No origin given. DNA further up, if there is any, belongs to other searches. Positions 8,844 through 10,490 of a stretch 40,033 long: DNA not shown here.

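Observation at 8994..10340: Protease and scaffold apparently fused in one ORF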

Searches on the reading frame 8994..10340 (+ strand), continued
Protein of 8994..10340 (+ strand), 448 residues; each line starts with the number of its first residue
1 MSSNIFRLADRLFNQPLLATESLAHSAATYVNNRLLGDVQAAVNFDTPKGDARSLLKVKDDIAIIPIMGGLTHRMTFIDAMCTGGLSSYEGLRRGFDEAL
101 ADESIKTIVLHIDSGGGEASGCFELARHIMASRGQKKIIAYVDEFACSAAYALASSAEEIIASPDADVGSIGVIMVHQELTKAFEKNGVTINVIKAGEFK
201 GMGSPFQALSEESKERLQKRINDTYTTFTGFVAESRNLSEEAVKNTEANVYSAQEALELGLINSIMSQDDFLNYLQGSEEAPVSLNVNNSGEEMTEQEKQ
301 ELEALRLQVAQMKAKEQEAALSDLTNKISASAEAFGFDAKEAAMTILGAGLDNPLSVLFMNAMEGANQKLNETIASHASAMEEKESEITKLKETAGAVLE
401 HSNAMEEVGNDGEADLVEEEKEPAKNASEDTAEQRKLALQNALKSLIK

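Call 29: predict_structure(alignment_id=A2)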
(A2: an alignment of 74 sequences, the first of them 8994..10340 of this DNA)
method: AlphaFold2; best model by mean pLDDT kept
length: 448 residues; sequences in the alignment: 74
mean_pLDDT: 82.8   pTM: 0.59
mean pLDDT of the five models: 82.8, 82.0, 81.4, 80.8, 80.3
residues with pLDDT >= 90: 261; 70-90: 89; 50-70: 46; < 50: 52
segments of 3 or more residues with pLDDT < 50: 42-54, 279-291, 407-429
pLDDT, mean of each block of 10 residues (from residue 1): 62 69 70 68 42 52 92 69 69 93 95 94 97 97 97 98 98 91 90 87 88 94 97 98 97 98 96 77 42 71 92 94 95 94 94 92 92 93 94 88 58 42 45 83 83
secondary structure, 60 per line:
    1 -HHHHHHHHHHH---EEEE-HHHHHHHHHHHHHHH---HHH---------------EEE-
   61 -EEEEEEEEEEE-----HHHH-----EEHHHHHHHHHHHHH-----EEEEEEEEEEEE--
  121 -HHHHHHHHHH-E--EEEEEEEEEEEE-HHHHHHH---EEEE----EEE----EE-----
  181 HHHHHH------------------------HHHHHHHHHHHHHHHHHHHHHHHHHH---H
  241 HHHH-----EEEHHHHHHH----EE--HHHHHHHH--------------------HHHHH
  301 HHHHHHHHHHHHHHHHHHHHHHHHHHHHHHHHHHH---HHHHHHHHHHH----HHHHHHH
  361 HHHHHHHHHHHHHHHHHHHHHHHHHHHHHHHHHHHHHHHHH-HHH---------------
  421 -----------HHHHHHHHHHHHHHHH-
elements in order: H2-12 E16-19 H21-35 E57-59 E62-72 H78-81 H89-101 E107-118 H122-131 E136-147 H149-155 E159-162 E167-169 H181-186 H211-236 H240-244 E250-252 H253-259 H268-275 H296-335 H339-349 H354-401 H432-447

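Call 32: fold_search(model_id=the predicted structure, library=pdb)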
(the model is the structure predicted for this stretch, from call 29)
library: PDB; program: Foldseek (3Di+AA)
matches with E <= 10: 1806; with E <= 0.001: 1315
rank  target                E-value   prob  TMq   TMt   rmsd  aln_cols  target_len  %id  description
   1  4kwb_F                8.6e-19  1.00  0.44  0.82   2.3       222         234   24  Structure of signal peptide peptidase A with C-termini bound in the active sites: insights into specificity, self-proc (released 2013-11-27)
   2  4kwb_B                1.3e-18  1.00  0.44  0.82   2.0       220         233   24  Structure of signal peptide peptidase A with C-termini bound in the active sites: insights into specificity, self-proc (released 2013-11-27)
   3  4kwb_C                1.9e-18  1.00  0.44  0.80   2.5       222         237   23  Structure of signal peptide peptidase A with C-termini bound in the active sites: insights into specificity, self-proc (released 2013-11-27)
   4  3rst_A                2.6e-18  1.00  0.44  0.84   2.3       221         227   24  Crystal structure of Bacillus subtilis signal peptide peptidase A (released 2012-03-28)
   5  4kwb_A                2.9e-18  1.00  0.44  0.81   2.2       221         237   24  Structure of signal peptide peptidase A with C-termini bound in the active sites: insights into specificity, self-proc (released 2013-11-27)
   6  3rst_F                2.9e-18  1.00  0.44  0.85   2.4       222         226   24  Crystal structure of Bacillus subtilis signal peptide peptidase A (released 2012-03-28)
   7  3rst_C                3.1e-18  1.00  0.44  0.83   2.4       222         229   24  Crystal structure of Bacillus subtilis signal peptide peptidase A (released 2012-03-28)
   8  3rst_B                3.5e-18  1.00  0.43  0.84   2.4       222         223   24  Crystal structure of Bacillus subtilis signal peptide peptidase A (released 2012-03-28)
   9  4kwb_H                1.0e-17  1.00  0.44  0.82   2.2       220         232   23  Structure of signal peptide peptidase A with C-termini bound in the active sites: insights into specificity, self-proc (released 2013-11-27)
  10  3rst_H                1.1e-17  1.00  0.44  0.85   2.3       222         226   23  Crystal structure of Bacillus subtilis signal peptide peptidase A (released 2012-03-28)
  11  4kwb_E                1.3e-17  1.00  0.44  0.82   2.3       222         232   24  Structure of signal peptide peptidase A with C-termini bound in the active sites: insights into specificity, self-proc (released 2013-11-27)
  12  4kwb_D                4.0e-17  1.00  0.43  0.82   2.4       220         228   24  Structure of signal peptide peptidase A with C-termini bound in the active sites: insights into specificity, self-proc (released 2013-11-27)
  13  3rst_D                6.0e-17  1.00  0.43  0.83   2.6       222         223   23  Crystal structure of Bacillus subtilis signal peptide peptidase A (released 2012-03-28)
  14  3bez_D                4.5e-15  1.00  0.43  0.40   2.7       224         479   24  Crystal structure of Escherichia coli Signal peptide peptidase (SppA), SeMet crystals (released 2007-12-18)
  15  3bf0_D                1.1e-14  1.00  0.43  0.40   2.7       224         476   24  Crystal structure of Escherichia coli Signal peptide peptidase (SppA), Native crystals (released 2007-12-18)
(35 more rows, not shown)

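Call 33: get_annotated_region(hit=H82, flank=1200)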
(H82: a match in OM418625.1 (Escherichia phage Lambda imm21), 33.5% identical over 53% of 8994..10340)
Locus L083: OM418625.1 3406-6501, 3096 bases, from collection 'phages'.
description: Escherichia phage Lambda imm21, complete genome.
organism: Escherichia phage Lambda imm21 (NCBI taxid 2918897)
taxonomy: Viruses; Duplodnaviria; Heunggongvirae; Uroviricota; Caudoviricetes; Lambdavirus
host: Escherichia coli; source: -; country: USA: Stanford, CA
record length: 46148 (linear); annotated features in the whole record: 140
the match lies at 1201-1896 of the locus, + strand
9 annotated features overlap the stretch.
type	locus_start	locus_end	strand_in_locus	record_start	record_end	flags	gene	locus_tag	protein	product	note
CDS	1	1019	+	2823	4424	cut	-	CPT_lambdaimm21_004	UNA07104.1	portal protein B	-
regulatory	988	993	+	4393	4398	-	-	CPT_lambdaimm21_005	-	ribosome_binding_site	-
CDS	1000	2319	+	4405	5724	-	-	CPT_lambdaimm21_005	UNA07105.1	capsid assembly protease C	-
regulatory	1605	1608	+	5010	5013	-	-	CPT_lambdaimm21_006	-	ribosome_binding_site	-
CDS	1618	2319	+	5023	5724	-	-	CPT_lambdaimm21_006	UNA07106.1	capsid assembly protein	-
regulatory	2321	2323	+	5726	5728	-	-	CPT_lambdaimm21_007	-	ribosome_binding_site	-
CDS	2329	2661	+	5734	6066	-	-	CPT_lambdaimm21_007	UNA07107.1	capsid decoration protein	-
regulatory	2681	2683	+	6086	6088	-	-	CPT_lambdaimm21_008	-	ribosome_binding_site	-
CDS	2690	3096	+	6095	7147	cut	-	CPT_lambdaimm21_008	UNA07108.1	major capsid protein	-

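Call 48: find_encoding_contigs(protein=P0008, flank=1500, max_places=1)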
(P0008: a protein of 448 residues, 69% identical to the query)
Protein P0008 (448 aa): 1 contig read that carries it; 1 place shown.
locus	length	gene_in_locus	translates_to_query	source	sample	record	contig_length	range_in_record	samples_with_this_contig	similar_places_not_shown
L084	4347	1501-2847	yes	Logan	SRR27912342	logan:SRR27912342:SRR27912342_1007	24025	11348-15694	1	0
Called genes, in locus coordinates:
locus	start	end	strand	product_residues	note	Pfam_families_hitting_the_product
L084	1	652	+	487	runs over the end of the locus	PF06074:Portal_Mu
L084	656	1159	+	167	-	-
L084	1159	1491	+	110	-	-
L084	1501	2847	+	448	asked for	PF25145:NfeD1b_N, PF01343:Peptidase_S49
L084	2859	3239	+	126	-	-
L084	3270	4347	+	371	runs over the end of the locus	PF03864:Phage_cap_E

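Call 49: find_encoding_contigs(protein=P0011, flank=1500, max_places=1)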
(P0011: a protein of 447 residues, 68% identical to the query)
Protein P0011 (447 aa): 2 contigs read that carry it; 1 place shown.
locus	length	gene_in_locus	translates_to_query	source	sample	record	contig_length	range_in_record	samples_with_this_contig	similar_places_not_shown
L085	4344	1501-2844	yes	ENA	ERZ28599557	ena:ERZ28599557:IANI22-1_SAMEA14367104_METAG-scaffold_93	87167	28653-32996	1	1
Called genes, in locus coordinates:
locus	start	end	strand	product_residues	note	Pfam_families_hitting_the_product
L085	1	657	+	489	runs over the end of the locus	PF06074:Portal_Mu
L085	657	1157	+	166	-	-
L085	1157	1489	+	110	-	-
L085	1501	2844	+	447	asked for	PF25145:NfeD1b_N, PF01343:Peptidase_S49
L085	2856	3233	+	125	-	-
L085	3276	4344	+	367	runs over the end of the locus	PF03864:Phage_cap_E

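Call 50: find_encoding_contigs(protein=P0012, flank=1500, max_places=1)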
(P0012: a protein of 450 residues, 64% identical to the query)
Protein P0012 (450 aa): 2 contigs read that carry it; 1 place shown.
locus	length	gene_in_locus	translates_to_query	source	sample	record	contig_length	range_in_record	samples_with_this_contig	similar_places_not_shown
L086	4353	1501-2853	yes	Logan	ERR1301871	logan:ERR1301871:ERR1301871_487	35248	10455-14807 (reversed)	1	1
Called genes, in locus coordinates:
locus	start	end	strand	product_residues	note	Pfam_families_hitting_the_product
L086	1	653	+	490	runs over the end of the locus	PF06074:Portal_Mu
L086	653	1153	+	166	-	-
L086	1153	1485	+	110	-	-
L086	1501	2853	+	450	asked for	PF25145:NfeD1b_N, PF01343:Peptidase_S49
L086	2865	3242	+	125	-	-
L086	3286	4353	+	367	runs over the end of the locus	PF03864:Phage_cap_E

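Call 51: find_encoding_contigs(protein=P0016, flank=1500, max_places=1)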
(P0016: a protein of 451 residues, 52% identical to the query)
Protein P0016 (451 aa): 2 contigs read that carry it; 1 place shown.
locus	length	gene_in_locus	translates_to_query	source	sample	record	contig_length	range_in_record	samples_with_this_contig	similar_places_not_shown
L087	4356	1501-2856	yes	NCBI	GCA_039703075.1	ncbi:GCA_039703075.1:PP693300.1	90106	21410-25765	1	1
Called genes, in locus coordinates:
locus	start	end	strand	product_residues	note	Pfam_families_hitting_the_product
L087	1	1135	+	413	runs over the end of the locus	-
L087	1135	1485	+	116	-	-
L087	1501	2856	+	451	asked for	PF25145:NfeD1b_N, PF01343:Peptidase_S49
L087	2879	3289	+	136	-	-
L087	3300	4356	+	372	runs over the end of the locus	PF03864:Phage_cap_E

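Call 52: find_encoding_contigs(protein=P0017, flank=1500, max_places=1)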
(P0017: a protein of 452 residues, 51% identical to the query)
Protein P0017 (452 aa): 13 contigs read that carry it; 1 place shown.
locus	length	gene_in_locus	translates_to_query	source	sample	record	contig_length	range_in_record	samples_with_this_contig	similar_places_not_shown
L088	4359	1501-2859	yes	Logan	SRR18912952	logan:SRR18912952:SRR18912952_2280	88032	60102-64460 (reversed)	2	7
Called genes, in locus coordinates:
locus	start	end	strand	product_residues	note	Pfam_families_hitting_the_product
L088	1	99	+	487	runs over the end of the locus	PF06074:Portal_Mu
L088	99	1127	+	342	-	-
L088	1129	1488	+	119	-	PF23140:Gp80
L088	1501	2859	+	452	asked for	PF25145:NfeD1b_N (weak), PF00574:CLP_protease (faint), PF01343:Peptidase_S49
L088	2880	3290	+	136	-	-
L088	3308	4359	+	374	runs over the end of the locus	PF03864:Phage_cap_E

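Call 53: find_encoding_contigs(protein=P0018, flank=1500, max_places=1)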
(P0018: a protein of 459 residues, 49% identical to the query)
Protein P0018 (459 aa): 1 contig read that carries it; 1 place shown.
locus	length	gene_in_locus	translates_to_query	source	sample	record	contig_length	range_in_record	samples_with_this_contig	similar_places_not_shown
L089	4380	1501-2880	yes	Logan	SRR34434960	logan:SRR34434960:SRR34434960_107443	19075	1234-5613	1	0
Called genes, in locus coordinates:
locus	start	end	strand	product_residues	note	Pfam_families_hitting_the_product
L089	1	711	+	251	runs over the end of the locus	-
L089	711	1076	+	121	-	-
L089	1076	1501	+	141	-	-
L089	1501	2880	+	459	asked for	PF25145:NfeD1b_N (weak), PF01343:Peptidase_S49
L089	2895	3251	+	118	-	-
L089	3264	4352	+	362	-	PF03864:Phage_cap_E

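Call 54: find_encoding_contigs(protein=P0034, flank=1500, max_places=1)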
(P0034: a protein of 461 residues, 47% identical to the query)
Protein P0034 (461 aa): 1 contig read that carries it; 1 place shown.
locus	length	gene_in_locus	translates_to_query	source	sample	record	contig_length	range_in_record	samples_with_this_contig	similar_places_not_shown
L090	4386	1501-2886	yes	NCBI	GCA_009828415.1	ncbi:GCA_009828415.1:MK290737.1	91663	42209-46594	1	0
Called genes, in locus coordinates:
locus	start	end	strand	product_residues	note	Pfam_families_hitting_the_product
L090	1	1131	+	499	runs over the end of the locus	-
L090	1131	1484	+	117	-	PF23140:Gp80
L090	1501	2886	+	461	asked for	PF01343:Peptidase_S49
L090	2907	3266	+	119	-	-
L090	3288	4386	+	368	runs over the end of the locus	PF03864:Phage_cap_E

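Call 55: find_encoding_contigs(protein=P0021, flank=1500, max_places=1)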
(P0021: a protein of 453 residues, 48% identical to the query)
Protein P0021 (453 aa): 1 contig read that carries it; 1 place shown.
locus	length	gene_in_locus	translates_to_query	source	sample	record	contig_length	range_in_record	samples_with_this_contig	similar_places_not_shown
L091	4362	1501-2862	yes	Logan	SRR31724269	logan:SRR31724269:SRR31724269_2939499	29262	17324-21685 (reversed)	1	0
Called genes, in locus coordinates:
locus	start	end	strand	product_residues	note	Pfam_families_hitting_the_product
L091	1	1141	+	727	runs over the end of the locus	-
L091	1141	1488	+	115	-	PF23140:Gp80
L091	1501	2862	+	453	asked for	PF00574:CLP_protease (faint), PF01343:Peptidase_S49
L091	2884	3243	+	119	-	-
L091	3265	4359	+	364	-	PF03864:Phage_cap_E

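Call 61: search_protein_families(library=phrogs, proteins=[L062:3820-4380:+, L058:2175-2591:+], max_evalue=0.01)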
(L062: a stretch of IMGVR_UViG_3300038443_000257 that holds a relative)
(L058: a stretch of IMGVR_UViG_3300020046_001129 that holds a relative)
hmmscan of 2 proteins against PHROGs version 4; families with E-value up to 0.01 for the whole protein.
L062:3820-4380:+ (187 aa): 0 families

L058:2175-2591:+ (139 aa): 2 families
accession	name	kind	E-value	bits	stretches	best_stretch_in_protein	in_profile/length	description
phrog_4103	-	unknown function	0.0018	19.1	1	21-117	182-284/304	-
phrog_5824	-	unknown function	0.0034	18.1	1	20-124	97-210/228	-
